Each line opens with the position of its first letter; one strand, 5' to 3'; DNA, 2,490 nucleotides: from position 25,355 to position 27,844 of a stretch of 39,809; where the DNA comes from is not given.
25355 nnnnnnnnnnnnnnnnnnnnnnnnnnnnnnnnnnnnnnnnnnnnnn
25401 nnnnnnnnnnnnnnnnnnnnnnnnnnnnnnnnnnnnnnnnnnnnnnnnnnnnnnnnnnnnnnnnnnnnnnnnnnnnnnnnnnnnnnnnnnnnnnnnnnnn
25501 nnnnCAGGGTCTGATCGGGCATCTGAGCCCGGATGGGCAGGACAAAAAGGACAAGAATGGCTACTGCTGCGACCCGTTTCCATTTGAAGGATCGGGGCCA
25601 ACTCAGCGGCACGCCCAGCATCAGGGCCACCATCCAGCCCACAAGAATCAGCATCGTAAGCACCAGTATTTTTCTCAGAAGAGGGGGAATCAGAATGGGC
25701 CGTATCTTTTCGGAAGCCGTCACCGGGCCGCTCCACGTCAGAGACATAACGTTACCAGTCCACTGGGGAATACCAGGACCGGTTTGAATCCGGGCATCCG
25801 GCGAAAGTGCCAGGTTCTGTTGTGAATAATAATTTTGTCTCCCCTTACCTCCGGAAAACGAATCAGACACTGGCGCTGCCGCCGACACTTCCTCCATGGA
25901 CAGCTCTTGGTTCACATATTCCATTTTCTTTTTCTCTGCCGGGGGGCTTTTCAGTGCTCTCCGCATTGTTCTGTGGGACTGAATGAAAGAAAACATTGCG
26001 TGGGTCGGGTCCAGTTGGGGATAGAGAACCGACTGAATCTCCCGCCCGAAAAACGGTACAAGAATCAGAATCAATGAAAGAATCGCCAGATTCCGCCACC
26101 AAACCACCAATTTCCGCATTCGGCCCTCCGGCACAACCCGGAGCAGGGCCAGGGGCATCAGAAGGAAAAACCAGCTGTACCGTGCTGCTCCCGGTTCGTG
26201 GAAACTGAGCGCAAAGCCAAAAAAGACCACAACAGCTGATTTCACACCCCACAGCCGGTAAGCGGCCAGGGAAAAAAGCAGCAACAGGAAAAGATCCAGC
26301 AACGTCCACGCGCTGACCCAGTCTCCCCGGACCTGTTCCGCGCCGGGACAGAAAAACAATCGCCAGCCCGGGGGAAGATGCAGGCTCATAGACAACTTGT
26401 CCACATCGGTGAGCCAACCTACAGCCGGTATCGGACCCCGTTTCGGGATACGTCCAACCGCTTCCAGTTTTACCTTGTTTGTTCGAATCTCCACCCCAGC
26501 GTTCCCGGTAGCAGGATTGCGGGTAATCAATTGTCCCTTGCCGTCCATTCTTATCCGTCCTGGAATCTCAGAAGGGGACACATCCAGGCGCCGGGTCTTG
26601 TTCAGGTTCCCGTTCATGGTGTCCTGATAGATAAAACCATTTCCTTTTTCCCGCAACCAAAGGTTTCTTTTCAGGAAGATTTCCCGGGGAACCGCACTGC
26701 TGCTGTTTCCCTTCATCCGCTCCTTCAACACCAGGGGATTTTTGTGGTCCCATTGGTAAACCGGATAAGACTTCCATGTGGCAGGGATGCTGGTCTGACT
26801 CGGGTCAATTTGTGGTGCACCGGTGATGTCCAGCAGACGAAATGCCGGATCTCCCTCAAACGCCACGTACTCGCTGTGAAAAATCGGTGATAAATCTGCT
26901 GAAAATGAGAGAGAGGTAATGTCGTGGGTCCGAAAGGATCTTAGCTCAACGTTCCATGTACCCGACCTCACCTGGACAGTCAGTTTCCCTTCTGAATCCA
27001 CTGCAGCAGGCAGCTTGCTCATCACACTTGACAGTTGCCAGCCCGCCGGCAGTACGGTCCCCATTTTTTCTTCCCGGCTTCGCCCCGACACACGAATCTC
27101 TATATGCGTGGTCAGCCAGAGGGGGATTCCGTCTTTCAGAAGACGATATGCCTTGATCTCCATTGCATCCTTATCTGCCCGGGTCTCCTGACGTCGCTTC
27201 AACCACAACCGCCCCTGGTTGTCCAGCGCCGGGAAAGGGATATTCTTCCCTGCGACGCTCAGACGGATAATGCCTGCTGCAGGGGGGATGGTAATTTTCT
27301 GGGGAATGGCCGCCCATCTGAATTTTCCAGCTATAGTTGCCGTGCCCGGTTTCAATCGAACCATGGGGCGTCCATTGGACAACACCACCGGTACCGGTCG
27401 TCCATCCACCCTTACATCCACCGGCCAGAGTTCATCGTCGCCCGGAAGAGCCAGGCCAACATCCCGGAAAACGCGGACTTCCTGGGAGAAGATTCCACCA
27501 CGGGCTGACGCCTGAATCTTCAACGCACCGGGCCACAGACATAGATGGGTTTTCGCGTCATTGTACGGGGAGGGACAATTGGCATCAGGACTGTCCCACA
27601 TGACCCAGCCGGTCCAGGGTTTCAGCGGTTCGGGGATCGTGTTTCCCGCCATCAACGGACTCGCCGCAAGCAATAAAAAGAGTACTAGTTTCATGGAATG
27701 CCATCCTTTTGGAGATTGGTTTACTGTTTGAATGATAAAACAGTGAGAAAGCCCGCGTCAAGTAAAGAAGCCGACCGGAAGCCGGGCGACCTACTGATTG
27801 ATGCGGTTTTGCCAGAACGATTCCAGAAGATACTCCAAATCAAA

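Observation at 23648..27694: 1348-aa internally duplicated membrane protein of unknown family next to the atypical oxidase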

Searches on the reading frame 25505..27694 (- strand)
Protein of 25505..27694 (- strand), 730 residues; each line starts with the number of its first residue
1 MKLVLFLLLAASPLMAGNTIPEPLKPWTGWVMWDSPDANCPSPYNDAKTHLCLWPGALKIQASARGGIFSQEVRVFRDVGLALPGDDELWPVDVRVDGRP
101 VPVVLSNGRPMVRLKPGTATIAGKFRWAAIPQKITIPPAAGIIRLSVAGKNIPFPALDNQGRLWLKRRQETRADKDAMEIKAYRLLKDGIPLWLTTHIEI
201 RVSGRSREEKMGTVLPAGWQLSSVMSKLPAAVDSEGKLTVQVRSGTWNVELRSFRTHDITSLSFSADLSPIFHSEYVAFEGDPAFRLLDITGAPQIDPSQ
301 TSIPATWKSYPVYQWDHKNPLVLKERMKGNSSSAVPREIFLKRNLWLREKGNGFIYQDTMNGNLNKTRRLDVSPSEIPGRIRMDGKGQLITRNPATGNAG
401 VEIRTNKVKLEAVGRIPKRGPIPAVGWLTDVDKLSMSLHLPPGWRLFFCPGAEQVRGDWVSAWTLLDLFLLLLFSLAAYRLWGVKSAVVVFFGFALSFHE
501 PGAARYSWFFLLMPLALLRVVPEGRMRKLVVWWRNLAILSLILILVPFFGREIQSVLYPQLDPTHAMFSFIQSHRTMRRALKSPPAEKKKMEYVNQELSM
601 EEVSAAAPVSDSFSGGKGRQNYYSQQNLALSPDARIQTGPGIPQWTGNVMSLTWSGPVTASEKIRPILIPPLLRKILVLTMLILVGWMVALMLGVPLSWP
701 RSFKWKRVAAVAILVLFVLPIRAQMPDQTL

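Call 34: predict_structure(alignment_id=A2)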
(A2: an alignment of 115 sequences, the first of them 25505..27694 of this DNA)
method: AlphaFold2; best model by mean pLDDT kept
length: 730 residues; sequences in the alignment: 115
mean_pLDDT: 83.0   pTM: 0.56
mean pLDDT of the five models: 83.0, 83.0, 82.4, 82.2, 81.7
residues with pLDDT >= 90: 433; 70-90: 135; 50-70: 94; < 50: 68
segments of 3 or more residues with pLDDT < 50: 15-19, 168-174, 329-334, 586-618, 720-730
pLDDT, mean of each block of 10 residues (from residue 1): 65 51 63 66 84 94 96 95 95 97 95 96 96 92 94 90 75 63 94 96 91 94 97 95 95 93 87 90 83 93 91 94 75 60 95 96 83 95 92 94 91 94 95 95 91 84 82 92 91 89 87 92 94 96 94 89 68 63 50 40 37 42 51 63 84 92 94 92 93 74 66 64 42
secondary structure, 60 per line:
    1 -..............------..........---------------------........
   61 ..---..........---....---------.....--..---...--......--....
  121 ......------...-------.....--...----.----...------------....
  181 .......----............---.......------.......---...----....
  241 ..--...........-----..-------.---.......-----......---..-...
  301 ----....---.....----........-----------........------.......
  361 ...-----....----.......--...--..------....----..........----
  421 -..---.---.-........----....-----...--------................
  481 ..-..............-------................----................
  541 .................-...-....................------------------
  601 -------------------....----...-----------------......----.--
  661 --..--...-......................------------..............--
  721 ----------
elements in order (helices of 4 or more, strands of 3 or more residues): H2-15 H22-31 E53-62 E66-75 E79-82 E92-96 E104-106 E109-114 E117-126 E133-135 E143-147 E150-152 E162-164 E177-187 E192-203 E207-213 E220-226 E230-232 E237-242 E245-255 E274-280 E286-291 H305-308 E312-316 E321-328 E340-347 E354-363 E369-372 E377-383 E386-388 E399-402 E407-416 E433-440 E445-448 E454-456 H465-482 H484-497 H505-520 H525-557 H563-582 H620-623 E648-653 E667-669 H671-692 H705-718
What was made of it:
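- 26327..27643 (-): Module 1 periplasmic ectodomain (residues 18-456): all-beta, two sandwich domains, with the conserved C40/C52 pair. AlphaFold2 pLDDT mostly above 90 (call 34).
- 25805..26023 (-): Variable, low-confidence linker (residues 558-630). pLDDT 37-63 (call 34).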

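Call 37: fold_search(model_id=the predicted structure, library=pdb)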
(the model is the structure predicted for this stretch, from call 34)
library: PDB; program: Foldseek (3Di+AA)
matches with E <= 10: 734; with E <= 0.001: 12
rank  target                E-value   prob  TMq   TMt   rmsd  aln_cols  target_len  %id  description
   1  6ezn_A                2.2e-06  1.00  0.15  0.23  20.4       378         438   12  Cryo-EM structure of the yeast oligosaccharyltransferase (OST) complex (released 2018-01-17)
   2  8agb_E                3.2e-06  1.00  0.15  0.23  20.1       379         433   12  Structure of yeast oligosaccharylransferase complex with lipid-linked oligosaccharide bound (released 2022-12-07)
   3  7oci_A                1.0e-05  1.00  0.15  0.23  20.3       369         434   13  Cryo-EM structure of yeast Ost6p containing oligosaccharyltransferase complex (released 2022-02-16)
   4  4pj6_B                4.5e-04  0.99  0.10  0.08  22.0       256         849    8  Crystal Structure of Human Insulin Regulated Aminopeptidase with Lysine in Active Site (released 2014-12-03)
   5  6c26_1                5.9e-04  0.99  0.14  0.22  20.9       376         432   11  The Cryo-EM structure of a eukaryotic oligosaccharyl transferase complex (released 2018-01-31)
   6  6iff_A                6.2e-04  0.97  0.10  0.16  20.2       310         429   12  Crystal structure of M1 zinc metallopeptidase E323A mutant from Deinococcus radiodurans (released 2019-09-25)
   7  6koy_A                6.6e-04  0.98  0.11  0.17  20.1       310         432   13  Crystal structure of two domain M1 Zinc metallopeptidase E323A mutant bound to L-tryptophan amino acid (released 2020-01-22)
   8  8qqh_BBB              6.9e-04  0.30  0.08  0.06  33.4       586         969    9  Structure of beta-galactosidase from Desulfurococcus amyloliticus (released 2024-08-14)
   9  6ifg_B                7.3e-04  0.98  0.10  0.17  19.8       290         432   13  Crystal structure of M1 zinc metallopeptidase E323A mutant bound to Tyr-ser-ala substrate from Deinococcus radiodurans (released 2019-09-25)
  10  6kp1_A                7.3e-04  0.98  0.10  0.16  20.0       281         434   12  Crystal structure of two domain M1 zinc metallopeptidase E323A mutant bound to L-methionine amino acid (released 2020-06-24)
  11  6a8z_B                7.7e-04  0.97  0.10  0.17  20.1       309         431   12  Crystal structure of M1 zinc metallopeptidase from Deinococcus radiodurans (released 2019-07-17)
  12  4p8q_B                8.5e-04  0.99  0.10  0.09  21.5       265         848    8  Crystal Structure of Human Insulin Regulated Aminopeptidase with Alanine in Active Site (released 2014-12-03)
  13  5mj6_A                1.1e-03  0.99  0.10  0.09  21.5       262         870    7  Ligand-induced conformational change of Insulin-regulated aminopeptidase: insights on catalytic mechanism and active s (released 2017-04-05)
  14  6a8z_A                1.2e-03  0.94  0.10  0.16  20.3       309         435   13  Crystal structure of M1 zinc metallopeptidase from Deinococcus radiodurans (released 2019-07-17)
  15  6koz_A                1.2e-03  0.97  0.10  0.16  20.3       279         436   12  Crystal structure of two domain M1 zinc metallopeptidase E323 mutant bound to L-Leucine amino acid (released 2020-01-22)
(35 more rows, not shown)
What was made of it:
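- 26327..27643 (-): Foldseek top hits are yeast Ost1 (E 2e-6), then M1-aminopeptidase N-domains (call 37).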
